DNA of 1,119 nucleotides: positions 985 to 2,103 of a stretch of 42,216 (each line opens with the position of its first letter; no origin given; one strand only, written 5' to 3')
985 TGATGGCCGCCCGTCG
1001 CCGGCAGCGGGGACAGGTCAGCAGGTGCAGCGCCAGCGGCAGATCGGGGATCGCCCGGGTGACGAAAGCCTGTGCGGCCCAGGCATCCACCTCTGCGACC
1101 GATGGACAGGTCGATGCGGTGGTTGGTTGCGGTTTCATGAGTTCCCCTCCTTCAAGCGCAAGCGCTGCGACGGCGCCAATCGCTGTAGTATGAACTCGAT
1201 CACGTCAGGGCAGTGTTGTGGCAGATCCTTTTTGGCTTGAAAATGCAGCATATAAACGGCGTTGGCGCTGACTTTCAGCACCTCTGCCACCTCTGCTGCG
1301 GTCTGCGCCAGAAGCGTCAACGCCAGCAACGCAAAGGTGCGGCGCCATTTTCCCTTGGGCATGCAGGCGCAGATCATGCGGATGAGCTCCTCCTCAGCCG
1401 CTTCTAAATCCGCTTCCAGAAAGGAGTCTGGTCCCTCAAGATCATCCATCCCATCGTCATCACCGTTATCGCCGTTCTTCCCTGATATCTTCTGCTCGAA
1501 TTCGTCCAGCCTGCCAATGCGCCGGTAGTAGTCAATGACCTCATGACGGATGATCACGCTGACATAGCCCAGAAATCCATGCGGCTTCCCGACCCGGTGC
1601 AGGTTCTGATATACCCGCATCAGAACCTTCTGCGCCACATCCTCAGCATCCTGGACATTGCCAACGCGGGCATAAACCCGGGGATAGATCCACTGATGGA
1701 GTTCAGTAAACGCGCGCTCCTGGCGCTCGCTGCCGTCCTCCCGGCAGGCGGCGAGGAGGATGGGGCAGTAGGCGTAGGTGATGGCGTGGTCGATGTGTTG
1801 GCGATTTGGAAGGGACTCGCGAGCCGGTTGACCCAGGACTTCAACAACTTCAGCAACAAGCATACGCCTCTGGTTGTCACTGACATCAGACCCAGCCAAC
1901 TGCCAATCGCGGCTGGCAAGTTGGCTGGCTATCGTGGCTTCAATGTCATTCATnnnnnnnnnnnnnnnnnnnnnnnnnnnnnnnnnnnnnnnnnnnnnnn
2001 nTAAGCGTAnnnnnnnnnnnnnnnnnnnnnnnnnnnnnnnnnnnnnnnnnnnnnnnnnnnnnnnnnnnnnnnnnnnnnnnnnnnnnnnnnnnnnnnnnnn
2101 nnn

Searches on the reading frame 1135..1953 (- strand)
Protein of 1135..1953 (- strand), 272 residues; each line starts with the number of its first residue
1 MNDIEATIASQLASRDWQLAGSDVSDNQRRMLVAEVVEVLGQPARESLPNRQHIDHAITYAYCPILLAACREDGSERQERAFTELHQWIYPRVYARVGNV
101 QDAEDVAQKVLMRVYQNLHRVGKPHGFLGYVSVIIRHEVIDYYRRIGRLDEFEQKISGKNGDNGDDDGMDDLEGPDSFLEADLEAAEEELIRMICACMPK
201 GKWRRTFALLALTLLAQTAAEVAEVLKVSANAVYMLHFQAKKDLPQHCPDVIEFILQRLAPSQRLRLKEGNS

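Call 45: search_protein_families(library=pfam, proteins=[window:1135-1953:-], max_evalue=0.001)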
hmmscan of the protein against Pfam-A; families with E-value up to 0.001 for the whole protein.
window:1135-1953:- (272 aa): 1 family
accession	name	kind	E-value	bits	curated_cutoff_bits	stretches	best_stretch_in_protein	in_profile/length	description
PF04542.20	Sigma70_r2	-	6.6e-12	45.5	24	1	82-148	2-70/71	Sigma-70 region 2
